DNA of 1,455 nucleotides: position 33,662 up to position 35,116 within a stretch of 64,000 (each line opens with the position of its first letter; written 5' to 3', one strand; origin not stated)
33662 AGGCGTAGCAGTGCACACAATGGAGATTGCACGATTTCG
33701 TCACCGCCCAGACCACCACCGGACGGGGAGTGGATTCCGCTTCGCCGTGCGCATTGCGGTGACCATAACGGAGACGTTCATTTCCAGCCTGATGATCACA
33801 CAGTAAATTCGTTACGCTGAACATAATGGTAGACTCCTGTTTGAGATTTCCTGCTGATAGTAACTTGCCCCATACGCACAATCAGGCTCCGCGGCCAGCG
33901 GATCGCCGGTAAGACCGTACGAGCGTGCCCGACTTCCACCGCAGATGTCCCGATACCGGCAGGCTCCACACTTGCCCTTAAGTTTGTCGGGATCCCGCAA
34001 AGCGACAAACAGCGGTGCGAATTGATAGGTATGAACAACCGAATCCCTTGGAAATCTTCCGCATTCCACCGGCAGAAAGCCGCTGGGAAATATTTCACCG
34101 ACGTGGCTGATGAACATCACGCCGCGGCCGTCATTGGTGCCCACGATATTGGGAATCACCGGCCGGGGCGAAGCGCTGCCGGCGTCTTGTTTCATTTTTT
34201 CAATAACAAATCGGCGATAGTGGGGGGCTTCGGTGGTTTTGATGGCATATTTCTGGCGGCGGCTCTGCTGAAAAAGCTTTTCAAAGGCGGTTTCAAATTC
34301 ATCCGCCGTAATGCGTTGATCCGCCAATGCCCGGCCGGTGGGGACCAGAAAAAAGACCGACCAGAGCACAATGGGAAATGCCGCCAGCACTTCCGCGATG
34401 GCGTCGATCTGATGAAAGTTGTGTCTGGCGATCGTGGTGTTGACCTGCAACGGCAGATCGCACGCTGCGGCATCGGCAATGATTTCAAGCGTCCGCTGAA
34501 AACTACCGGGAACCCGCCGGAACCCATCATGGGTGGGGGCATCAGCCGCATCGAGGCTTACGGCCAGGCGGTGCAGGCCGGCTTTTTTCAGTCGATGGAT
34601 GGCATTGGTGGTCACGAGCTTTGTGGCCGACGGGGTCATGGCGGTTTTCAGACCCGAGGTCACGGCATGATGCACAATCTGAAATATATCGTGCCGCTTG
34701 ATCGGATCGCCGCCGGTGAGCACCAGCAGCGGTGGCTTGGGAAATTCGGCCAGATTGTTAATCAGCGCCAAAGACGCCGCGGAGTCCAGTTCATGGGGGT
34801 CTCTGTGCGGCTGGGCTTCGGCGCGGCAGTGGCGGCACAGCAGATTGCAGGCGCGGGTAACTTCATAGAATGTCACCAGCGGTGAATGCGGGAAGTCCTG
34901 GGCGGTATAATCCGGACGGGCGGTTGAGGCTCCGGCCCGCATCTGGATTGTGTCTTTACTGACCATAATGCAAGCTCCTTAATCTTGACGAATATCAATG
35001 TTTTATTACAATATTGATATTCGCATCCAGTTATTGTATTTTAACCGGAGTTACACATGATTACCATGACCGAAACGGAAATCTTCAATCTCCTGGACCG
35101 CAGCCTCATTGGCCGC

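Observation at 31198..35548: Two tandem radical SAM/SPASM enzymes translationally coupled to an NMO-family flavoenzyme, facing a PNPOx-like gene across a palindromic operator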

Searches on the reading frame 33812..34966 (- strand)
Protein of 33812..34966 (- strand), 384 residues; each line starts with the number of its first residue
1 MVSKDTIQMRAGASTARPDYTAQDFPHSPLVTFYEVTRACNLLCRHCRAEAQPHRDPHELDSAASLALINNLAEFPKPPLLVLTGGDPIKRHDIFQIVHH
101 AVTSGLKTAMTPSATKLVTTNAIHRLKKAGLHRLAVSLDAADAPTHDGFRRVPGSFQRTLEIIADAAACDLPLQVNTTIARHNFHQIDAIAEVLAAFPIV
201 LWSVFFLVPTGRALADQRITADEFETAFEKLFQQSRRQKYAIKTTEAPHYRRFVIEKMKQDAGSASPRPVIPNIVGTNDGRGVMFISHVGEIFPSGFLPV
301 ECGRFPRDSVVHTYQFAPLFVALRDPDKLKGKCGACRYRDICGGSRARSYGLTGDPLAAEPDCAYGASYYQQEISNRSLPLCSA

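Call 3: search_protein_families(library=pfam, proteins=[window:33812-34966:-])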
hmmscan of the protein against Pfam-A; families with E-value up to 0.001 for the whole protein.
window:33812-34966:- (384 aa): 1 family
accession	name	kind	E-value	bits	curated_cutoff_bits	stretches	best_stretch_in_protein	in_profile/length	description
PF04055.27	Radical_SAM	-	1.2e-14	55.2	29.5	1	34-192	1-164/166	Radical SAM superfamily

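Call 4: search_protein_families(library=ncbifam, proteins=[window:33812-34966:-])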
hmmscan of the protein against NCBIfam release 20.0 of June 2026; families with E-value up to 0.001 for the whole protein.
window:33812-34966:- (384 aa): 43 families (the best 25 are shown)
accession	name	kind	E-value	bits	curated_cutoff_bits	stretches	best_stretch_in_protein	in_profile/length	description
TIGR04053.2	TIGR04053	equivalog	2e-124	415.6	395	1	24-365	2-364/366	TIGR04053 family radical SAM/SPASM domain-containing protein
TIGR04545.1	rSAM_ahbD_hemeb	equivalog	2.7e-90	303.2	500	1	34-365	4-337/339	heme b synthase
TIGR04055.1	rSAM_NirJ2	equivalog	7.6e-54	183.4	500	1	34-365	4-324/326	putative heme d1 biosynthesis radical SAM protein NirJ2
TIGR04051.1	rSAM_NirJ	equivalog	3.1e-41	141.5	515.45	1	31-364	3-347/354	heme d1 biosynthesis radical SAM protein NirJ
TIGR04054.1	rSAM_NirJ1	equivalog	4.6e-40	137.4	650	1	27-364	34-381/387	putative heme d1 biosynthesis radical SAM protein NirJ1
TIGR04546.1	rSAM_ahbC_deAc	equivalog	1.6e-38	132.5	650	1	31-364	40-384/390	12,18-didecarboxysiroheme deacetylase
TIGR04347.1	pseudo_SAM_Halo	equivalog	1.9e-36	126.1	525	1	15-364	25-384/390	TIGR04347 family pseudo-SAM/SPASM protein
TIGR04303.1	GeoRSP_rSAM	equivalog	2.1e-30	106.4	400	1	28-363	3-324/325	GeoRSP system radical SAM/SPASM protein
TIGR02109.1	PQQ_syn_pqqE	equivalog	4.8e-27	94.8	381.35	1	27-193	4-168/358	pyrroloquinoline quinone biosynthesis protein PqqE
TIGR03913.1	rad_SAM_trio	equivalog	4.9e-27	94.5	591.75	1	28-219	17-204/477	GDL motif peptide-associated radical SAM/SPASM maturase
TIGR03962.1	mycofact_rSAM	equivalog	7.3e-27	94.4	265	1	28-367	10-335/339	mycofactocin radical SAM maturase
TIGR04133.1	rSAM_w_lipo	hypoth_equivalog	8.1e-27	94.1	425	1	31-231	25-228/350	TIGR04133 family radical SAM/SPASM protein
NF045574.1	sacti_mat_StsB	exception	3.7e-26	92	625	1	31-347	97-397/466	StsB family radical SAM/SPASM domain sactipeptide maturase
NF050035.1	rSAM_WgK_link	exception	1.6e-24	86.6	650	1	25-243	4-221/367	radical SAM/SPASM peptide maturase WgkB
TIGR04340.1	rSAM_ACGX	hypoth_equivalog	3.6e-23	82.3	400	1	34-364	7-338/341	radical SAM/SPASM domain protein, ACGX system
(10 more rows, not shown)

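Call 33: search_solved_structures(query=window:33812-34966:-, max_evalue=0.00001)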
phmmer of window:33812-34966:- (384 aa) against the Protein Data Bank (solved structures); distinct sequences matched with E-value up to 0.00001: 5.
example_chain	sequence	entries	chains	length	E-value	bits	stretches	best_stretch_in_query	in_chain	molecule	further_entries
7vob_C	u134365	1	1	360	7.3e-15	58.3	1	34-205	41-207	Cytosylglucuronate decarboxylase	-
7voc_C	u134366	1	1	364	7.4e-15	58.2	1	34-205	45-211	Cytosylglucuronate decarboxylase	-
6c8v_A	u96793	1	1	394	2.9e-13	53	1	23-192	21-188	Coenzyme PQQ synthesis protein E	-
6efn_A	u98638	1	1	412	1e-07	34.7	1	28-233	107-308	Sporulation killing factor maturation protein SkfB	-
7tol_A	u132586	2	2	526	1.7e-06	30.7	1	30-141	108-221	glycerol dibiphytanyl glycerol tetraether - macrocyclic archaeol synthase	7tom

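Call 40: find_homologous_proteins(query=window:33812-34966:-)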
Query window:33812-34966:- (384 aa): 7979 proteins with E <= 0.001 among 8000 candidates; the best 120 are listed.
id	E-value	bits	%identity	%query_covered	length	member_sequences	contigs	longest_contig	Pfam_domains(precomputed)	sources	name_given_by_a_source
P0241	2.8e-259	878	99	100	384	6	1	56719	PF04055.28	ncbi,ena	-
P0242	1.8e-244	829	93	100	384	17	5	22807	PF04055.28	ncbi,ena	-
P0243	1.2e-236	803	90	100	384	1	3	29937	PF04055.28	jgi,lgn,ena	-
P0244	2.1e-223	759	86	100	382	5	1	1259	PF04055.28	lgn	-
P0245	1.3e-220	750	84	100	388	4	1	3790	PF04055.28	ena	-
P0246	4.6e-218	742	84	100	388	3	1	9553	PF04055.28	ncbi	-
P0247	1.8e-213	727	82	100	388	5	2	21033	PF04055.28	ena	-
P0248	6.7e-212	722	81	100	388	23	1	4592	PF04055.28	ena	-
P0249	2.5e-208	710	81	100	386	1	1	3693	PF04055.28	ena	-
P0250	1.1e-207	708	80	100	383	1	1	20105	PF04055.28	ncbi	-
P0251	1.4e-207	707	81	100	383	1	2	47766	PF04055.28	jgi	jgi:radical SAM protein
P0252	3.4e-206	703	81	100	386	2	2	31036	PF04055.28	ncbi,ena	-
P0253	3.2e-203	693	79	100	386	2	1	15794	PF04055.28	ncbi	ncbi:MAG: TIGR04053 family radical SAM/SPASM domain-containing protein [Phycisphaerae bacterium]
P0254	1.5e-201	688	79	100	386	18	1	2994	PF04055.28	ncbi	-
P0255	8.2e-167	573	69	95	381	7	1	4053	PF04055.28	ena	-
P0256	3.3e-162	558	68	91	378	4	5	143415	PF04055.28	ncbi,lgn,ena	-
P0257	1.2e-161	556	66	95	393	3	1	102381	PF04055.28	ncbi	-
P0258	7.8e-161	554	67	92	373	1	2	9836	PF04055.28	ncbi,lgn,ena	-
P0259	1.1e-160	553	68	97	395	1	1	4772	PF04055.28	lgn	-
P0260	3.9e-160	551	64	98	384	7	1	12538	PF04055.28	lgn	-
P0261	8.3e-160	550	65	97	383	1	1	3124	PF04055.28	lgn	-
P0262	7.0e-159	547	65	98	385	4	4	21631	PF04055.28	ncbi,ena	-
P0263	3.1e-157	542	67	92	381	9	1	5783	PF04055.28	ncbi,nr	ncbi:MAG: TIGR04053 family radical SAM/SPASM domain-containing protein [Phycisphaerales bacterium]|n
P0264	9.0e-157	540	67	93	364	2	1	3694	PF04055.28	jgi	jgi:radical SAM protein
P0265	9.7e-157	540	64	98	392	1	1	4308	PF04055.28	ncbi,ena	-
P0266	1.5e-156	539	66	90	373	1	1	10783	PF04055.28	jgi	jgi:MoaA/NifB/PqqE/SkfB family radical SAM enzyme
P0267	2.7e-156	539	65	91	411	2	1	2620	PF04055.28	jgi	-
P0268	4.2e-156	538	62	90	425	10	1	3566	PF04055.28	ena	-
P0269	4.7e-156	538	65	93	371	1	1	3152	PF04055.28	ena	-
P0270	7.2e-156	537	67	91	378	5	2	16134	PF04055.28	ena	-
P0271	1.4e-155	536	66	90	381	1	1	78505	PF04055.28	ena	-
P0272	2.3e-155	536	67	90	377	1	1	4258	PF04055.28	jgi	jgi:radical SAM protein with 4Fe4S-binding SPASM domain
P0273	2.9e-155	535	66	91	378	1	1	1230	PF04055.28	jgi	jgi:radical SAM protein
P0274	4.7e-155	535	67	91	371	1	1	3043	PF04055.28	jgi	jgi:radical SAM protein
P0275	1.4e-154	533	66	91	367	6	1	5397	PF04055.28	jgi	jgi:AdoMet-dependent heme synthase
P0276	1.7e-154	533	65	90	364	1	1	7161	PF04055.28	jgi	jgi:radical SAM protein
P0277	2.0e-154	532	66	91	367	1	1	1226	PF04055.28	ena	-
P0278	2.4e-154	532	66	90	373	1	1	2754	PF04055.28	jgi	jgi:radical SAM protein with 4Fe4S-binding SPASM domain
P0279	3.1e-154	532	65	94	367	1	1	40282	PF04055.28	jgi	jgi:AdoMet-dependent heme synthase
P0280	1.3e-153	530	68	90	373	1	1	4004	PF04055.28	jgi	jgi:radical SAM protein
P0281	7.9e-153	527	67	91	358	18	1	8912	PF04055.28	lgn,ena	-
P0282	9.1e-153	527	63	95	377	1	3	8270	PF04055.28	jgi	-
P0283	1.1e-152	527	64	93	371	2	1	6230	PF04055.28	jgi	jgi:radical SAM protein with 4Fe4S-binding SPASM domain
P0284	1.7e-152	526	65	94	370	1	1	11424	PF04055.28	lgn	-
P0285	1.7e-152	526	65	92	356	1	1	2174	PF04055.28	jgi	jgi:radical SAM protein with 4Fe4S-binding SPASM domain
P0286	2.4e-152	526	66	93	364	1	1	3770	PF04055.28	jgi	jgi:MoaA/NifB/PqqE/SkfB family radical SAM enzyme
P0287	2.6e-152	525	66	91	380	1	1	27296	PF04055.28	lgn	-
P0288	3.8e-152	525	66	91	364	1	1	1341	PF04055.28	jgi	jgi:AdoMet-dependent heme synthase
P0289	8.3e-152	524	65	90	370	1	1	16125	PF04055.28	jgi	jgi:radical SAM protein with 4Fe4S-binding SPASM domain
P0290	1.1e-151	523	65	91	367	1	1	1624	PF04055.28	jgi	jgi:radical SAM protein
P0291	2.1e-151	523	64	91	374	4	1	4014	PF04055.28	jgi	jgi:radical SAM protein with 4Fe4S-binding SPASM domain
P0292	8.4e-151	521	66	91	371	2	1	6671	PF04055.28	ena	-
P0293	1.9e-150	519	65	90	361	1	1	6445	PF04055.28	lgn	-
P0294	2.0e-150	519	66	91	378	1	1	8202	PF04055.28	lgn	-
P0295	2.2e-150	519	66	90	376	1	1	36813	PF04055.28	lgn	-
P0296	2.5e-150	519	66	91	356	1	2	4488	PF04055.28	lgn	-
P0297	2.9e-150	519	64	94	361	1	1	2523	PF04055.28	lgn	-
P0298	4.8e-150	518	63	95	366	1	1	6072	PF04055.28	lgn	-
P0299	1.4e-149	517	64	90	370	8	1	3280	PF04055.28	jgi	jgi:radical SAM protein with 4Fe4S-binding SPASM domain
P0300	1.6e-149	516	66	90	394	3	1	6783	PF04055.28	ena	-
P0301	1.7e-149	516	66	90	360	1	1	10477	PF04055.28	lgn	-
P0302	1.9e-149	516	66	91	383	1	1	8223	PF04055.28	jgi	jgi:radical SAM protein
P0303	3.4e-149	515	64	93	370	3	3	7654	PF04055.28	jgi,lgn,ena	-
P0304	6.7e-149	514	62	92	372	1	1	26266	PF04055.28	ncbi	-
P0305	1.3e-148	513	66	90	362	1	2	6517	PF04055.28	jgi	jgi:AdoMet-dependent heme synthase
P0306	1.4e-148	513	66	90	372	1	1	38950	PF04055.28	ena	-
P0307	1.9e-148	513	64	93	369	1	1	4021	PF04055.28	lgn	-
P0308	2.0e-148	513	64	90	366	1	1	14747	PF04055.28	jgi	jgi:radical SAM protein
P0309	2.7e-148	512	62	94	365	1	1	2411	PF04055.28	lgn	-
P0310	2.7e-148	512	65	90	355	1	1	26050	PF04055.28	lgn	-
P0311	2.8e-148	512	67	91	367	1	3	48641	PF04055.28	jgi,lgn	-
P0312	3.9e-148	512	63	95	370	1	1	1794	PF04055.28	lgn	-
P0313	4.2e-148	512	62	95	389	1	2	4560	PF04055.28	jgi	jgi:AdoMet-dependent heme synthase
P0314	1.1e-147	510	65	90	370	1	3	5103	PF04055.28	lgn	-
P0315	1.5e-147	510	63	95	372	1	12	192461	PF04055.28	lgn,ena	-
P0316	1.7e-147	510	60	95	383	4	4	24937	PF04055.28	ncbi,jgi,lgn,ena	-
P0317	1.7e-147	510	64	91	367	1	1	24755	PF04055.28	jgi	jgi:MoaA/NifB/PqqE/SkfB family radical SAM enzyme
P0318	1.7e-147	510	65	90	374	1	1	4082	PF04055.28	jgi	jgi:radical SAM protein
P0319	3.4e-147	509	62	91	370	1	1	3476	PF04055.28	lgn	-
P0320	3.4e-147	509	64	92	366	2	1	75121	PF04055.28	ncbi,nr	ncbi:MAG: radical SAM protein [Phycisphaerales bacterium]|nr:radical SAM protein [Phycisphaerales ba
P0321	3.4e-147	509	63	90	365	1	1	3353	PF04055.28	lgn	-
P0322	4.3e-147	508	64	90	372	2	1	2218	PF04055.28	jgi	jgi:AdoMet-dependent heme synthase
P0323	6.4e-147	508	62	94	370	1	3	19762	PF04055.28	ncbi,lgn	ncbi:MAG: radical SAM protein [Phycisphaerae bacterium]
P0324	7.0e-147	508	64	90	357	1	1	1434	PF04055.28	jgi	jgi:radical SAM protein with 4Fe4S-binding SPASM domain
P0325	1.0e-146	507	61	93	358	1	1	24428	PF04055.28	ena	-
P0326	1.1e-146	507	63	91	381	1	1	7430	PF04055.28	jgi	jgi:radical SAM protein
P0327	1.4e-146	507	63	91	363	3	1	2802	PF04055.28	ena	-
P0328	1.5e-146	507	62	91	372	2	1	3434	PF04055.28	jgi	jgi:radical SAM protein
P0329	1.6e-146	506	64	92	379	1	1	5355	PF04055.28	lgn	-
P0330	2.0e-146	506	62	93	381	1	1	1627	PF04055.28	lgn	-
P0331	3.0e-146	506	61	97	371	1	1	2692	PF04055.28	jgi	jgi:MoaA/NifB/PqqE/SkfB family radical SAM enzyme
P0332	5.2e-146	505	64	94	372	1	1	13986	PF04055.28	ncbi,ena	-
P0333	6.4e-146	504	65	90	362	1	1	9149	PF04055.28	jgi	jgi:AdoMet-dependent heme synthase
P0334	7.1e-146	504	63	92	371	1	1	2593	PF04055.28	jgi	jgi:radical SAM protein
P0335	7.6e-146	504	62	90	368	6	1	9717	PF04055.28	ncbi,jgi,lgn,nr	ncbi:MAG TPA: TIGR04053 family radical SAM/SPASM domain-containing protein [Chthonomonadaceae bacter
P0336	8.1e-146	504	62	93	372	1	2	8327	PF04055.28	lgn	-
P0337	9.6e-146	504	59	93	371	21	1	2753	PF04055.28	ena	-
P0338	9.6e-146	504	62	92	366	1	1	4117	PF04055.28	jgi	jgi:radical SAM protein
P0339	1.1e-145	504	63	93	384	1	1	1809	PF04055.28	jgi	jgi:AdoMet-dependent heme synthase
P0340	1.1e-145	504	63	94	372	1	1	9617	PF04055.28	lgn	-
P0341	1.9e-145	503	63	93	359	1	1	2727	PF04055.28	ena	-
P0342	2.1e-145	503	61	95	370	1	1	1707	PF04055.28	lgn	-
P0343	2.2e-145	503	63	94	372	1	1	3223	PF04055.28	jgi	jgi:radical SAM protein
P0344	2.9e-145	502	63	90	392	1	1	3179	PF04055.28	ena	-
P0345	5.3e-145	501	62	93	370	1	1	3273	PF04055.28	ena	-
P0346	6.7e-145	501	62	90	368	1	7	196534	PF04055.28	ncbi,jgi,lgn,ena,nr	ncbi:MAG TPA: TIGR04053 family radical SAM/SPASM domain-containing protein [Chthonomonadaceae bacter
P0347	6.7e-145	501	66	89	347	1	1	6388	PF04055.28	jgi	jgi:radical SAM protein with 4Fe4S-binding SPASM domain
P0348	7.6e-145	501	61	92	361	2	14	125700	PF04055.28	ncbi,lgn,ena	-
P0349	9.8e-145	501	65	92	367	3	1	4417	PF04055.28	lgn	-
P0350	1.7e-144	500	60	92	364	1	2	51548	PF04055.28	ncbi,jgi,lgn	-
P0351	2.4e-144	499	60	93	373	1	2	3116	PF04055.28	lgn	-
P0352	3.6e-144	499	61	94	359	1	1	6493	PF04055.28,PF13353.12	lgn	-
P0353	4.3e-144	498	63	90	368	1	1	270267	PF04055.28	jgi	-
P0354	5.3e-144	498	59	95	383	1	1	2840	PF04055.28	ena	-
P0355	6.4e-144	498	63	90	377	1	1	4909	PF04055.28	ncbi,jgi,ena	jgi:radical SAM protein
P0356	9.0e-144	497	62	91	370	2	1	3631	PF04055.28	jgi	jgi:radical SAM protein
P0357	1.1e-143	497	61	91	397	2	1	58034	PF04055.28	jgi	-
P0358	1.1e-143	497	60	93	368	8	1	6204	PF04055.28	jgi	jgi:MoaA/NifB/PqqE/SkfB family radical SAM enzyme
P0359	1.1e-143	497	63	90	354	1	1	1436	PF04055.28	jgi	jgi:radical SAM protein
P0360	1.5e-143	497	64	88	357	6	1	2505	PF04055.28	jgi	jgi:MoaA/NifB/PqqE/SkfB family radical SAM enzyme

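Call 45: search_dna_similar(query=window:33812-34966:-, collection=plasmids, mode=protein, max_rows=40, max_evalue=1e-20)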
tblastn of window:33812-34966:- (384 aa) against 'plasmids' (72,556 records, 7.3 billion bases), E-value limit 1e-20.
Records with a match: 76; places in all: 83; records where one place covers at least 80% of the query: 71.
Best place of each record, by identity: <60% 76.
By first word of the organism name: Bacillus 34; Thermus 20; Halobaculum 7; Halomarina 2; Haloferax 2; Halarchaeum 1; Deinococcus 1; Halorussus 1; Halobellus 1; Natronorubrum 1; and 6 more.
By predicted mobility (MOB-suite, as given by PLSDB): non-mobilizable 60; conjugative 15; mobilizable 1.
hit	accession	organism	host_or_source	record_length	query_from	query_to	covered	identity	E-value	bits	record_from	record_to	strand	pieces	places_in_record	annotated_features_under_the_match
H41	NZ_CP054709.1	Halarchaeum sp. CBA1220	solar salt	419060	24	378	92%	44.7%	6e-91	306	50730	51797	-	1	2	TIGR04053 family radical SAM/SPASM domain-containing protein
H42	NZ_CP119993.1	Halomarina sp. PSR21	cell culture,saline soil from Tarim ...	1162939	15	365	91%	44.9%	1e-85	291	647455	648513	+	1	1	record has no annotation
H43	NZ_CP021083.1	Deinococcus ficus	Ficus religiosa L.,cell ...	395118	18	365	91%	44.9%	6e-89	300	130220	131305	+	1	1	TIGR04053 family radical SAM/SPASM domain-containing protein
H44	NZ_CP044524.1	Halorussus halophilus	pure culture,marine solar saltern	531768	24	370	90%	44.7%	2e-89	301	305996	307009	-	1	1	radical SAM protein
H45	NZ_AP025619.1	Thermus thermophilus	-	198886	24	379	93%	43.1%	8e-93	311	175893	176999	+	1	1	TIGR04053 family radical SAM/SPASM domain-containing protein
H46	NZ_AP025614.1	Thermus thermophilus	-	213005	24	379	93%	43.1%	8e-93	311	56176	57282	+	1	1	TIGR04053 family radical SAM/SPASM domain-containing protein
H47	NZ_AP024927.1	Thermus thermophilus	-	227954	24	379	93%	43.1%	1e-92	310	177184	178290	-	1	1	TIGR04053 family radical SAM/SPASM domain-containing protein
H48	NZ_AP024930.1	Thermus thermophilus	-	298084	24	379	93%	43.1%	1e-92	310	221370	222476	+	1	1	TIGR04053 family radical SAM/SPASM domain-containing protein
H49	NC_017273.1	Thermus thermophilus SG0.5JP17-16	-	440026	24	379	93%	43.1%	1e-92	310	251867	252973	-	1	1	TIGR04053 family radical SAM/SPASM domain-containing protein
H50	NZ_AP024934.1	Thermus thermophilus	-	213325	24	379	93%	43.1%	2e-92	310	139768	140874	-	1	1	TIGR04053 family radical SAM/SPASM domain-containing protein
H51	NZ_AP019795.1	Thermus thermophilus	-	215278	24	379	93%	43.1%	2e-92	310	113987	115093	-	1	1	TIGR04053 family radical SAM/SPASM domain-containing protein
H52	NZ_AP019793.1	Thermus thermophilus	-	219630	24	379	93%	43.1%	2e-92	310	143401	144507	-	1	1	TIGR04053 family radical SAM/SPASM domain-containing protein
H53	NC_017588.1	Thermus thermophilus JL-18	-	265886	24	379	93%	43.1%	2e-92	310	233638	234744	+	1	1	TIGR04053 family radical SAM/SPASM domain-containing protein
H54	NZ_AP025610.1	Thermus thermophilus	-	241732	24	379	93%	43.1%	3e-92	310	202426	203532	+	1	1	TIGR04053 family radical SAM/SPASM domain-containing protein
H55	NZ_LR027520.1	Thermus thermophilus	-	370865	24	379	93%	43.1%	4e-92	309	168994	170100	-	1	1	TIGR04053 family radical SAM/SPASM domain-containing protein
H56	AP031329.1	Thermus thermophilus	-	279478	24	379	93%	43.1%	8e-92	308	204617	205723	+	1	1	TIGR04053 family radical SAM/SPASM domain-containing protein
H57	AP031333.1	Thermus thermophilus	-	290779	24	379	93%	43.1%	8e-92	308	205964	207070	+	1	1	TIGR04053 family radical SAM/SPASM domain-containing protein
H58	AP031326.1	Thermus thermophilus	-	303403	24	379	93%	43.1%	8e-92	308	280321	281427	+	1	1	TIGR04053 family radical SAM/SPASM domain-containing protein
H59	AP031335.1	Thermus thermophilus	-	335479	24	379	93%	43.1%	8e-92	308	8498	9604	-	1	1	TIGR04053 family radical SAM/SPASM domain-containing protein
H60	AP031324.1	Thermus thermophilus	-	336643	24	379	93%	43.1%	8e-92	308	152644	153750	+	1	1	TIGR04053 family radical SAM/SPASM domain-containing protein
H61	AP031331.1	Thermus thermophilus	-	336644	24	379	93%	43.1%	8e-92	308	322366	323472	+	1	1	TIGR04053 family radical SAM/SPASM domain-containing protein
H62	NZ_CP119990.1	Halobaculum marinum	cell culture,sediment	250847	14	377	95%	41.9%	9e-82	279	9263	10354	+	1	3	TIGR04053 family radical SAM/SPASM domain-containing protein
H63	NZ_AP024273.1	Thermus thermophilus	-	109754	24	379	93%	42.8%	3e-83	283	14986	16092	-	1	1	TIGR04053 family radical SAM/SPASM domain-containing protein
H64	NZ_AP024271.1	Thermus thermophilus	-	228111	24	379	93%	42.8%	3e-83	283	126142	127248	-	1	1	TIGR04053 family radical SAM/SPASM domain-containing protein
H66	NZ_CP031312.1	Halobellus limi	Cell culture,Taibei marine solar ...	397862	11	371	94%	41.6%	3e-83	283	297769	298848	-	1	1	TIGR04053 family radical SAM/SPASM domain-containing protein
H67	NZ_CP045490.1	Natronorubrum aibiense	single cell,Xinjiang Aibi Salt Lake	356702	29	378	91%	42.5%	9e-88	296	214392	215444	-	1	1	TIGR04053 family radical SAM/SPASM domain-containing protein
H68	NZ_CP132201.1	Bacillus thuringiensis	Coprinus comatus,whole organism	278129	21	381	94%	41.1%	2e-89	301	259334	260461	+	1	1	TIGR04053 family radical SAM/SPASM domain-containing protein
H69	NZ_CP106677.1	Bacillus cereus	cell culture,soil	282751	21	380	94%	41.2%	5e-88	297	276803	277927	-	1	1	TIGR04053 family radical SAM/SPASM domain-containing protein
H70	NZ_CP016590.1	Bacillus thuringiensis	Mono isolate,Ginseng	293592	21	380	94%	41.2%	5e-88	297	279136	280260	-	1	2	TIGR04053 family radical SAM/SPASM domain-containing protein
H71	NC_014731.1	Halogeometricum borinquense DSM 11551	-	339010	12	379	96%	40.2%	9e-84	285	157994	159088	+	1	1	TIGR04053 family radical SAM/SPASM domain-containing protein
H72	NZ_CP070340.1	Bacillus cereus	Bombyx mori,whole organism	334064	23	381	93%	41.1%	8e-89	300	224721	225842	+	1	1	TIGR04053 family radical SAM/SPASM domain-containing protein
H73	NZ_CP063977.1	Bacillus cereus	Soil in tiger area of zoo,cell culture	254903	23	381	93%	41.1%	3e-88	298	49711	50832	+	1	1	TIGR04053 family radical SAM/SPASM domain-containing protein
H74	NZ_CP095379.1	Bacillus cereus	cell cuture,Pond silt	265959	23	381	93%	41.1%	4e-88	298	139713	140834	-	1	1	TIGR04053 family radical SAM/SPASM domain-containing protein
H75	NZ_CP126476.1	Bacillus thuringiensis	mixed culture,termite gut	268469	23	381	93%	41.1%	4e-88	298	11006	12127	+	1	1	TIGR04053 family radical SAM/SPASM domain-containing protein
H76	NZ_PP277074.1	Bacillus cereus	-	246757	23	381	93%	41.1%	6e-88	297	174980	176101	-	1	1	TIGR04053 family radical SAM/SPASM domain-containing protein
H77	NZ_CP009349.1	Bacillus thuringiensis HD1002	Sewage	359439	23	381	93%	41.1%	1e-87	296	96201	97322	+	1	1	TIGR04053 family radical SAM/SPASM domain-containing protein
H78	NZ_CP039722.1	Bacillus thuringiensis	whole organism,soil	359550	23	381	93%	41.1%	1e-87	296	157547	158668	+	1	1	TIGR04053 family radical SAM/SPASM domain-containing protein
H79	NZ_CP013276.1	Bacillus thuringiensis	Vectobac,bacterial clone,Commercial ...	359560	23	381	93%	41.1%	1e-87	296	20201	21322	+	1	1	TIGR04053 family radical SAM/SPASM domain-containing protein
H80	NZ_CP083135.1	Bacillus thuringiensis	whole organism,Biopesticide Solbac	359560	23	381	93%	41.1%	1e-87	296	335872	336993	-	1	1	TIGR04053 family radical SAM/SPASM domain-containing protein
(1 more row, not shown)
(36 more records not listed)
